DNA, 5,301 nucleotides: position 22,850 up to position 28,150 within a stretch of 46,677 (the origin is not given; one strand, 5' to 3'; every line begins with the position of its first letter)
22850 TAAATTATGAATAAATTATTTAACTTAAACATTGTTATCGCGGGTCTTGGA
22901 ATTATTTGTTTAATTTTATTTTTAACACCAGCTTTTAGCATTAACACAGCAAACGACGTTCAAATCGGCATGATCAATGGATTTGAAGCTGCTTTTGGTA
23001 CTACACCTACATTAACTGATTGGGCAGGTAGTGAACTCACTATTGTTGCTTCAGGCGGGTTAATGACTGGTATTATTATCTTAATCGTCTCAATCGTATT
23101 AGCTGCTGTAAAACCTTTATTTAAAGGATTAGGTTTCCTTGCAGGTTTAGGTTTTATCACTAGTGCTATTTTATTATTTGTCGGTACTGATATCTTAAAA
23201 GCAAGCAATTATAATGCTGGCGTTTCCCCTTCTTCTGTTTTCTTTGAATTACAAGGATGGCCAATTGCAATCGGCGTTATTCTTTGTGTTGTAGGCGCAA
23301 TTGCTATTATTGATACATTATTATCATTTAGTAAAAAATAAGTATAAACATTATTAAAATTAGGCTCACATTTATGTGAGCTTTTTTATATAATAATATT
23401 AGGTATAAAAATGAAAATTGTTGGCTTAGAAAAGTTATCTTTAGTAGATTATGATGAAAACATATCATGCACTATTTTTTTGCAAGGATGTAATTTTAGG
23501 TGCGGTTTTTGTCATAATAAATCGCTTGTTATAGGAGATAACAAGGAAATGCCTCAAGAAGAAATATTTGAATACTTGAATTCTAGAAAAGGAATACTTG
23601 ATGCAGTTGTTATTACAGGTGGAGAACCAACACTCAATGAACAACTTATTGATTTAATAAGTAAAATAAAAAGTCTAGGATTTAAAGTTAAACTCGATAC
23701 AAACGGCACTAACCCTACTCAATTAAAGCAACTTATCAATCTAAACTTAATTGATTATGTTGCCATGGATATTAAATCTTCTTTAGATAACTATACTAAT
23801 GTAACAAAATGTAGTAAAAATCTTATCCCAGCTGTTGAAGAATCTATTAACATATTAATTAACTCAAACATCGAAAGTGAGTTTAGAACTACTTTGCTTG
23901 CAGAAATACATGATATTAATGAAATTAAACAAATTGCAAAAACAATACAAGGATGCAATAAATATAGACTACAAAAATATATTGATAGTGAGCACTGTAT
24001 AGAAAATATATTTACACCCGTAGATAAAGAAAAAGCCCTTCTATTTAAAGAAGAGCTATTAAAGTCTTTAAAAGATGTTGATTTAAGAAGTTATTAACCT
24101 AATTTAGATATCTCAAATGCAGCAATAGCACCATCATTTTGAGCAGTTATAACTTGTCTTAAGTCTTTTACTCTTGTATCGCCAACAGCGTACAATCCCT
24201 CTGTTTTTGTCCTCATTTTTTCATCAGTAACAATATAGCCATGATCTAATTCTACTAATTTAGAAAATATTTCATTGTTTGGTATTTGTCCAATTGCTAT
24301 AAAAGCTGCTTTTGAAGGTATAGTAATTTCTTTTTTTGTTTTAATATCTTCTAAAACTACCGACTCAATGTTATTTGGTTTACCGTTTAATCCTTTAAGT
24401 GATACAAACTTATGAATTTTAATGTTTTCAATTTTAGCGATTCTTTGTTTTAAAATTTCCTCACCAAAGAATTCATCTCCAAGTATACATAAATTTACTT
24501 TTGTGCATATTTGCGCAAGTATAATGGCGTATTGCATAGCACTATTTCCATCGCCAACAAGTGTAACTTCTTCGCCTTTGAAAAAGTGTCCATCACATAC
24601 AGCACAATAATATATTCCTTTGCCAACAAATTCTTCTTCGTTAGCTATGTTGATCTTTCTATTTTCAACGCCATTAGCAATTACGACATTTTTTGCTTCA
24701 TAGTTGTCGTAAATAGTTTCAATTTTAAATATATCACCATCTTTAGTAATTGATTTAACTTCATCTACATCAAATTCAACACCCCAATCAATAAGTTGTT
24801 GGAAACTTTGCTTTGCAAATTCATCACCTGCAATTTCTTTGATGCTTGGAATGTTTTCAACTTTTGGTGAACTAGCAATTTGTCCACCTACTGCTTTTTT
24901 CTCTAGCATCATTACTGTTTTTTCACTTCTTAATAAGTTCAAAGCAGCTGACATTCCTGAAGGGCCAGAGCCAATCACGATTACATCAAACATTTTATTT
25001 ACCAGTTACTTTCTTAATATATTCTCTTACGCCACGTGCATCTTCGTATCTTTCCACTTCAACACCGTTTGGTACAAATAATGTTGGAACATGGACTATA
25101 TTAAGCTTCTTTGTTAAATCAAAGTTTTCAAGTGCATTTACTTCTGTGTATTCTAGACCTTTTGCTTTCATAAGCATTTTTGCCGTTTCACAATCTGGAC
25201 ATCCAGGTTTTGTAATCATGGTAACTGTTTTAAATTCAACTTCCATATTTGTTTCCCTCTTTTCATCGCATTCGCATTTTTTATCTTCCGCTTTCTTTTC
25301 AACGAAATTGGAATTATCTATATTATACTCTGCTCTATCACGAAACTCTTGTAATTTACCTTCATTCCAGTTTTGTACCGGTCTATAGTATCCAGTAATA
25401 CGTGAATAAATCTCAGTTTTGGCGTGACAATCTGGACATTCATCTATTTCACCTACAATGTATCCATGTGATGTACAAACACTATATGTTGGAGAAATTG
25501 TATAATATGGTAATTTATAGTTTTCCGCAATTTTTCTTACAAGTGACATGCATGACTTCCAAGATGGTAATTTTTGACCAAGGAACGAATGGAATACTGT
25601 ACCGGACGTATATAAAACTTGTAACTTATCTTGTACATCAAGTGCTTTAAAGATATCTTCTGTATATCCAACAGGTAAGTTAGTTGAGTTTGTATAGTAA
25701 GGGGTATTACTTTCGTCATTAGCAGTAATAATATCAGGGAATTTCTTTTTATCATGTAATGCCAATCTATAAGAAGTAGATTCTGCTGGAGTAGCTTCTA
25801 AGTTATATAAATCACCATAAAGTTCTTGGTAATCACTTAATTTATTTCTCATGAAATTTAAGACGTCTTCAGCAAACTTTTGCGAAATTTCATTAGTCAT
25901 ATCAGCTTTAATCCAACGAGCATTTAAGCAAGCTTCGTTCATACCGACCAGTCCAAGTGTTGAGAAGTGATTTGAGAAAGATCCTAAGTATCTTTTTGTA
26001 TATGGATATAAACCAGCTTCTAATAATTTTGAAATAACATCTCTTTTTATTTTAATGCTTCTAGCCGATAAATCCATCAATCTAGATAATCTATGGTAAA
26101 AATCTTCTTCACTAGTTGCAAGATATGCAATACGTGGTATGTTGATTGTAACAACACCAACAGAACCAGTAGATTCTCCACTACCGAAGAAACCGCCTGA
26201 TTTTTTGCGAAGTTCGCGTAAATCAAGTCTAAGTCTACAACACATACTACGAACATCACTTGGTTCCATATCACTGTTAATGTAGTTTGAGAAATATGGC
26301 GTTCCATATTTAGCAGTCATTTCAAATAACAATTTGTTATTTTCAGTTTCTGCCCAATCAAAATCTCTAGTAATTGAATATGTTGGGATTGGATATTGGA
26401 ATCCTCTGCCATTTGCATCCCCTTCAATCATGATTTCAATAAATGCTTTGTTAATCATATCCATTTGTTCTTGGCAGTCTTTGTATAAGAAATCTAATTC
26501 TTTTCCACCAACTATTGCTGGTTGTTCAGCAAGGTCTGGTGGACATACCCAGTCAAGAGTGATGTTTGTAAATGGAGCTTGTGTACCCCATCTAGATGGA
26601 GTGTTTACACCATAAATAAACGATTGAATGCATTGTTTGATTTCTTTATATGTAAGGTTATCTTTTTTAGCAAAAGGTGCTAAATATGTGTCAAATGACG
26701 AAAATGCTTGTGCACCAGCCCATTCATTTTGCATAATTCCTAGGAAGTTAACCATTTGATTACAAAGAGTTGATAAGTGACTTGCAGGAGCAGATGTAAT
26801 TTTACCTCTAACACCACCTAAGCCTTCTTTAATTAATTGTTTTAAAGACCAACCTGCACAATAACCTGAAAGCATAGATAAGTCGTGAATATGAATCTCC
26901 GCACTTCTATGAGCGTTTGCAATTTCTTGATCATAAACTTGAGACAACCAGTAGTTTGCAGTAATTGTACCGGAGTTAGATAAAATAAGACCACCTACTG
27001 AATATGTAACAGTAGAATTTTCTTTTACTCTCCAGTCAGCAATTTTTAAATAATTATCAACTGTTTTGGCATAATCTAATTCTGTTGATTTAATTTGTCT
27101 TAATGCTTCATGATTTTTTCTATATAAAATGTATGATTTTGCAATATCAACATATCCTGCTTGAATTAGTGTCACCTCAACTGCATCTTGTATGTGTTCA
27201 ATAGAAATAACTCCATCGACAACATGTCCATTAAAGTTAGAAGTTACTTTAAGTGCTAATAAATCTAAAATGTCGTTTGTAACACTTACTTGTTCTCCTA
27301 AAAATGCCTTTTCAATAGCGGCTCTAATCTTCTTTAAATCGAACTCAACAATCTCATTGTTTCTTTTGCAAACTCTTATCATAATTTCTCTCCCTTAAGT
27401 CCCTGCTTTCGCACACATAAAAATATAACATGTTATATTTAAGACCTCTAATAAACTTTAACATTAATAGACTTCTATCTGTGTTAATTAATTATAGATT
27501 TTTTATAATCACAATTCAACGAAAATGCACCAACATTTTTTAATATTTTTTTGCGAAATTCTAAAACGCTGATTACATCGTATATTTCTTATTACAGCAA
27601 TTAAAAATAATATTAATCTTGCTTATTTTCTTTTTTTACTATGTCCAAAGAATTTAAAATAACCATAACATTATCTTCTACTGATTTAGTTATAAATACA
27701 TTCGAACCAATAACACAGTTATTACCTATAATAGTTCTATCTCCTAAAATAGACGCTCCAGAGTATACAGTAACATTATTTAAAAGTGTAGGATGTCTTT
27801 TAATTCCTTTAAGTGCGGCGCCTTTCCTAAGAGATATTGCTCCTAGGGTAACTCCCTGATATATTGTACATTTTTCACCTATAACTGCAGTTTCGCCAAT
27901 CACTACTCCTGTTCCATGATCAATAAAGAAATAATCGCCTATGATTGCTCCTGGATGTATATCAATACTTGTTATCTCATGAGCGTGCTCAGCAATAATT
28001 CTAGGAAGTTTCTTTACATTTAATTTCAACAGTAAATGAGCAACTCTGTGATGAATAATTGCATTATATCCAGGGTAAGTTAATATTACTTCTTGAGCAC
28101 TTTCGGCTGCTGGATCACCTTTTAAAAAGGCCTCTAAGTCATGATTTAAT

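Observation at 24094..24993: Thioredoxin reductase appears unable to bind NADPH: probable ferredoxin/flavodoxin- or NADH-fed enzyme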

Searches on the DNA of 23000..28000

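Call 91: search_rna_families(source=window, start=23000, end=28000, threshold=gathering)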
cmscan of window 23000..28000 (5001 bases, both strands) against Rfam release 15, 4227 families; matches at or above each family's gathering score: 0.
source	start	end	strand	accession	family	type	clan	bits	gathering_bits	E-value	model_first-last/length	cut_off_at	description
